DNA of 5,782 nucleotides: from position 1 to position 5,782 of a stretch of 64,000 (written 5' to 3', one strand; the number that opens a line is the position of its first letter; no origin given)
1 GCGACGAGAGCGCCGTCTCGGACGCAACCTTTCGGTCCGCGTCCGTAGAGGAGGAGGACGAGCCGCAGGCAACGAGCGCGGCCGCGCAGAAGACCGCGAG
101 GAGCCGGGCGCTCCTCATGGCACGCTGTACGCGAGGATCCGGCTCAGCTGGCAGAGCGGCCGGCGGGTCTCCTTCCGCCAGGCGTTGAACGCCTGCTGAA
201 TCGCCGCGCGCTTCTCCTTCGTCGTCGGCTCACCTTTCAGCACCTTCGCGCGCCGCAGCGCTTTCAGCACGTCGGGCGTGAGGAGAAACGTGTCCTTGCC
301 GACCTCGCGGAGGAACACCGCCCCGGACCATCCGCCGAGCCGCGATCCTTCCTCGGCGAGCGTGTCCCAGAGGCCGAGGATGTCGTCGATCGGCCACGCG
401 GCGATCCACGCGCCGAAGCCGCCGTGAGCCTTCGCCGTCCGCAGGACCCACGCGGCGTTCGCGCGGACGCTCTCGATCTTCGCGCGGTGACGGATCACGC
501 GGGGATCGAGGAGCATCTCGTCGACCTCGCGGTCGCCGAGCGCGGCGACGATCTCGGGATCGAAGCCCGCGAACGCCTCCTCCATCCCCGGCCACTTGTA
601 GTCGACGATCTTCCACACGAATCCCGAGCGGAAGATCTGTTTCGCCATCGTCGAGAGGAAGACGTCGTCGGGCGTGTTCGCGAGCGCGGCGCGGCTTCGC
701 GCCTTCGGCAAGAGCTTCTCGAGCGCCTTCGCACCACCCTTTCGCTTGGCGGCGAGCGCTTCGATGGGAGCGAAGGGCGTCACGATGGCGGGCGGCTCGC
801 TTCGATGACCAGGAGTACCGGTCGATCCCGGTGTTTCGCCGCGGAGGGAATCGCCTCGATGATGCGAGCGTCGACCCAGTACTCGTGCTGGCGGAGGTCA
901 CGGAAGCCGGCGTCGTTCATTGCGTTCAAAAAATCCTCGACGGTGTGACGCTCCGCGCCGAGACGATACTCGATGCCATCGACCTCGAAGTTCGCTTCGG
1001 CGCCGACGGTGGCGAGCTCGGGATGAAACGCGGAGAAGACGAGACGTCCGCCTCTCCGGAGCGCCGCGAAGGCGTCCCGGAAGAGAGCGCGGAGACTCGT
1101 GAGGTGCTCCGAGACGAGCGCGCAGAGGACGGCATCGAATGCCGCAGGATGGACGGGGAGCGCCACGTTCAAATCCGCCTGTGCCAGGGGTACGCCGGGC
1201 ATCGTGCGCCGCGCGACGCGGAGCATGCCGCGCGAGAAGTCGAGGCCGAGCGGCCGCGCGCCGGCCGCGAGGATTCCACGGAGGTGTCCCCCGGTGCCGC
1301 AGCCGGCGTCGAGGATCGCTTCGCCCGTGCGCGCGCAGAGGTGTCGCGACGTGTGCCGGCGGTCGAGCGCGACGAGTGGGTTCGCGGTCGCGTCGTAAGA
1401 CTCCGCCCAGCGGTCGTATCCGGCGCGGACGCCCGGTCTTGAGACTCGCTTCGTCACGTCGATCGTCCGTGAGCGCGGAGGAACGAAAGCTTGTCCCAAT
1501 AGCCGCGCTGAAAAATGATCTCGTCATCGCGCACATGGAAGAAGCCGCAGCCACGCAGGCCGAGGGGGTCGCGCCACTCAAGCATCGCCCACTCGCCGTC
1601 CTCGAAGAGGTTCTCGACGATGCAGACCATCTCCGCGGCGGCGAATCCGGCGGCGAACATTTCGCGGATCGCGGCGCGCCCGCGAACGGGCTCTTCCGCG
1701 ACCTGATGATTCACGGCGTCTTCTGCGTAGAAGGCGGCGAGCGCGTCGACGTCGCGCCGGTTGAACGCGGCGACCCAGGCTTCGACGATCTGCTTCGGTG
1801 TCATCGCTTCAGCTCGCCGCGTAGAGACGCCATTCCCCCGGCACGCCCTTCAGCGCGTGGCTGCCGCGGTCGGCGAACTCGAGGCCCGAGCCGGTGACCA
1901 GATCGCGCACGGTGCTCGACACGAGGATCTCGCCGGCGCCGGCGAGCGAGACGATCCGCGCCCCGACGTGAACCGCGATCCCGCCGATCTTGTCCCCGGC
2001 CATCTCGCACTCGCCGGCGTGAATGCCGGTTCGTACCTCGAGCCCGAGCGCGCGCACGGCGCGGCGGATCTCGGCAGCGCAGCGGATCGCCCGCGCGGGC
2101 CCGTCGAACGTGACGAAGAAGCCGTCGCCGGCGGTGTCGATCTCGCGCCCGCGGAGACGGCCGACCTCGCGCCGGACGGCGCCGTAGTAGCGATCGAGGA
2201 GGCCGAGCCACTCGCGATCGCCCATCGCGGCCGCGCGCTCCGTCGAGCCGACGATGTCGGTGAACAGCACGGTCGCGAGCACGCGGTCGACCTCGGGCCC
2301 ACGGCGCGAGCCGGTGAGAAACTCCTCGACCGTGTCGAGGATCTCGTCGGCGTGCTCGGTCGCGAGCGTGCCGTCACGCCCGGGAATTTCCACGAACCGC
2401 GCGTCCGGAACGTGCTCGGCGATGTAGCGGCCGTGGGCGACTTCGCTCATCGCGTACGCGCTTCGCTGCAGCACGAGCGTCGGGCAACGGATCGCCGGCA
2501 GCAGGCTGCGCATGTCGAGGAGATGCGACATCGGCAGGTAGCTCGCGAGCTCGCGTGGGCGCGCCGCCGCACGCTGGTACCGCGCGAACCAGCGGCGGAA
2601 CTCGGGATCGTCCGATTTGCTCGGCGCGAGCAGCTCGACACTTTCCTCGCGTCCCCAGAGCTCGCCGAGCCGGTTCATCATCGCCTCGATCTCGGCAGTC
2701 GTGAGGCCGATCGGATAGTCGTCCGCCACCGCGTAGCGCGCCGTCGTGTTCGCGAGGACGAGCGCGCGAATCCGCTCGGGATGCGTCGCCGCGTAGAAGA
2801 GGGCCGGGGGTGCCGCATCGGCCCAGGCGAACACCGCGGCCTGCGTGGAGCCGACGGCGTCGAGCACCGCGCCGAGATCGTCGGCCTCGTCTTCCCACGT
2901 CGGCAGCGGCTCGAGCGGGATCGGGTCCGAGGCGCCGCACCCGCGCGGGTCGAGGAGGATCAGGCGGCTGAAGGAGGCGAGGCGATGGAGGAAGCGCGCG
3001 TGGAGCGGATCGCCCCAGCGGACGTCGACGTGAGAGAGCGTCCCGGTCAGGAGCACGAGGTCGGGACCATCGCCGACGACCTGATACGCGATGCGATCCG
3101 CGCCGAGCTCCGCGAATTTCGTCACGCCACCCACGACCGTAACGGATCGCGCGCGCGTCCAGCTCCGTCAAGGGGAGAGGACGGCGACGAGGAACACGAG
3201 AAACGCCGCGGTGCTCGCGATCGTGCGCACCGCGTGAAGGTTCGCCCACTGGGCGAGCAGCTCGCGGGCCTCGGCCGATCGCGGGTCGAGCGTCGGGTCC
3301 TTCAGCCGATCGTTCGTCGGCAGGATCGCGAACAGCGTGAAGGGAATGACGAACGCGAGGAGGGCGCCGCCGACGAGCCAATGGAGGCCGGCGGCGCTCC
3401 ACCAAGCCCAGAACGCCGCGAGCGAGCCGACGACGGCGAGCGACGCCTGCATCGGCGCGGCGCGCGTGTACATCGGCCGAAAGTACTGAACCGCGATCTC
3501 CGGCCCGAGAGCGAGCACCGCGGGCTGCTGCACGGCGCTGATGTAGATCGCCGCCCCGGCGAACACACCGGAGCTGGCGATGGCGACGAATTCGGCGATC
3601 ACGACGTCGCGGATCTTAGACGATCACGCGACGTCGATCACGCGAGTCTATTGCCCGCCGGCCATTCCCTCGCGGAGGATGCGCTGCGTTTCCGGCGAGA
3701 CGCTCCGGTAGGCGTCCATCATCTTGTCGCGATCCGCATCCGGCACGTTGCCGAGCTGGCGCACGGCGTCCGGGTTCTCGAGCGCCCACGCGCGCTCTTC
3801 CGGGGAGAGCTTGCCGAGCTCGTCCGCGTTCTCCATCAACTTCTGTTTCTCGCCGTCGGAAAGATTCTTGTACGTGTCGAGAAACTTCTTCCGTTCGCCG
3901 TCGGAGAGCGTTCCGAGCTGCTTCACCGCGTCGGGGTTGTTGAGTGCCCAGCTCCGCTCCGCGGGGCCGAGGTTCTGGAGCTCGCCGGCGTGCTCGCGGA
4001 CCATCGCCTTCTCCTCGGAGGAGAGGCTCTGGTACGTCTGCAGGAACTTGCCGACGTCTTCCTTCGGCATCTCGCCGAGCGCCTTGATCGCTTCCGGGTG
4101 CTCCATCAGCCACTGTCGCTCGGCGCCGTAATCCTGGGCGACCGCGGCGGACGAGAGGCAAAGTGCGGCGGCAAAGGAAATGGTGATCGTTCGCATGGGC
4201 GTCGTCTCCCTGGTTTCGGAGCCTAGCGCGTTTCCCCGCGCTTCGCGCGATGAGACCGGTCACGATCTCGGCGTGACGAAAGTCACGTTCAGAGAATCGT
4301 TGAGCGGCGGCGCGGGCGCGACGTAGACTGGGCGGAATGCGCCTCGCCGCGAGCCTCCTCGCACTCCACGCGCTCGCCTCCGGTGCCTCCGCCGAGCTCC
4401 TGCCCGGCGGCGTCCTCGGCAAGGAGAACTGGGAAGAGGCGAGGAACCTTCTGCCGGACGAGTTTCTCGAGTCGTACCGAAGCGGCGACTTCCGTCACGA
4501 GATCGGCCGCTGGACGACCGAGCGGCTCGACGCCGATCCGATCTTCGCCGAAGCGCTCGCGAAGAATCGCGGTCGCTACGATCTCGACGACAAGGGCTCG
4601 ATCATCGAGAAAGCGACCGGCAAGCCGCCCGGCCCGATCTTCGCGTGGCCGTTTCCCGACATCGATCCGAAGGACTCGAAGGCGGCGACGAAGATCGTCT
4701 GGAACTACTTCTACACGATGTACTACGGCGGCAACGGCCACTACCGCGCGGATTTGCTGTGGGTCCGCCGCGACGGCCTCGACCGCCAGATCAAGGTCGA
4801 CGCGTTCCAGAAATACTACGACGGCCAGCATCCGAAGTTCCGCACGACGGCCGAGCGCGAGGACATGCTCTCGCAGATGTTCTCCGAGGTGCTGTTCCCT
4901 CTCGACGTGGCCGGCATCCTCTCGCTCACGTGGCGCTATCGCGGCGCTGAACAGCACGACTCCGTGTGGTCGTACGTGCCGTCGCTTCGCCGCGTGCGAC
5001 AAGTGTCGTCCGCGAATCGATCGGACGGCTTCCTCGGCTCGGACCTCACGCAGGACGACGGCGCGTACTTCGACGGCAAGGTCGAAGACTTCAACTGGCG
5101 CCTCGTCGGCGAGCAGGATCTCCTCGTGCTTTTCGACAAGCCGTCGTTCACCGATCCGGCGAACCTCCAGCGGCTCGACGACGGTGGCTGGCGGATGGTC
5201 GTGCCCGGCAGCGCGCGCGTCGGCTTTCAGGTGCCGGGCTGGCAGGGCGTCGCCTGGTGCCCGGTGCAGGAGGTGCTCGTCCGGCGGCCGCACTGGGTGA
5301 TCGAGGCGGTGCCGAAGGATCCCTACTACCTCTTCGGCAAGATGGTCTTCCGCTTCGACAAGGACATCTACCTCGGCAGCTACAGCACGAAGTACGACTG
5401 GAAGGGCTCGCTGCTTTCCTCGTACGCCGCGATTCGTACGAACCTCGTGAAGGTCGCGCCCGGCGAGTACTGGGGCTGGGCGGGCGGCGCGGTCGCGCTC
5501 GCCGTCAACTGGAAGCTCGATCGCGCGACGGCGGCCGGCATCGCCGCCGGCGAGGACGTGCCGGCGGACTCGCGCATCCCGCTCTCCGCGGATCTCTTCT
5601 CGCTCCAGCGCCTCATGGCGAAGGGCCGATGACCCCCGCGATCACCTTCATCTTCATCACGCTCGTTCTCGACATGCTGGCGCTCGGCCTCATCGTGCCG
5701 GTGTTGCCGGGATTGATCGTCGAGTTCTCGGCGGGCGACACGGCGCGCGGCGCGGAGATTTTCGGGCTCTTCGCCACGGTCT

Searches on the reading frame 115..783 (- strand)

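Call 62: search_protein_families(library=pfam, max_evalue=0.00001, proteins=[window:115-783:-])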
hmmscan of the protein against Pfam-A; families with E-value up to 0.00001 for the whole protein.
window:115-783:- (222 aa): 1 family
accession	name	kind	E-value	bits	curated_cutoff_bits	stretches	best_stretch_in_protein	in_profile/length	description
PF03352.18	Adenine_glyco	-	3e-15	57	25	1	49-128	33-112/177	Methyladenine glycosylase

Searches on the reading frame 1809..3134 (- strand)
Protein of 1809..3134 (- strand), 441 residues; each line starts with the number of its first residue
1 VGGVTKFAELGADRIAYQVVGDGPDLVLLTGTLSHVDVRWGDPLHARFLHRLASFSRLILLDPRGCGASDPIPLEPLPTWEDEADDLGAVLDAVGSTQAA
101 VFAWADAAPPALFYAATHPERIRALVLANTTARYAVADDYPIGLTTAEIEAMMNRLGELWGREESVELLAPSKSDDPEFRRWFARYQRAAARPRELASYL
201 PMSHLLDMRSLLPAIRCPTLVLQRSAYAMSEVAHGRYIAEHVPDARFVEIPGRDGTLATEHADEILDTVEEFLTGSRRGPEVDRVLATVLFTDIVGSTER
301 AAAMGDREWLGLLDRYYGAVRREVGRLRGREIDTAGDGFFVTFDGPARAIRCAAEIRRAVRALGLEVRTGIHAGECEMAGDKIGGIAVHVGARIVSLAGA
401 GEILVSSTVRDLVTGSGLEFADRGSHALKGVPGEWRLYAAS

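Call 61: search_protein_families(library=pfam, max_evalue=0.00001, proteins=[window:1809-3134:-])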
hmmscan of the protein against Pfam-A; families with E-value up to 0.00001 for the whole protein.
window:1809-3134:- (441 aa): 2 families
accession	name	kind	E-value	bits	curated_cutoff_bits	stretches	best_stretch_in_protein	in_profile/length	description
PF00211.25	Guanylate_cyc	-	4.5e-11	43.1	21.9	1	287-438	9-179/183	Adenylate and Guanylate cyclase catalytic domain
PF00561.26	Abhydrolase_1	-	1.4e-09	38.5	25.8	1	57-223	29-206/245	alpha/beta hydrolase fold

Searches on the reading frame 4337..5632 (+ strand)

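Call 61: search_protein_families(library=pfam, max_evalue=0.00001, proteins=[window:4337-5632:+])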
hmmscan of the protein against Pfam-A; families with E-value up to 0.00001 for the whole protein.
window:4337-5632:+ (431 aa): 2 families
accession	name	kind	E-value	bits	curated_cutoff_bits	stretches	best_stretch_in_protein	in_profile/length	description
PF07044.18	DUF1329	-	7.8e-30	104.8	23.1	1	29-268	4-233/368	Protein of unknown function (DUF1329)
PF17131.11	LolA_like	-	1.3e-15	58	30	1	180-262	4-81/184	Outer membrane lipoprotein-sorting protein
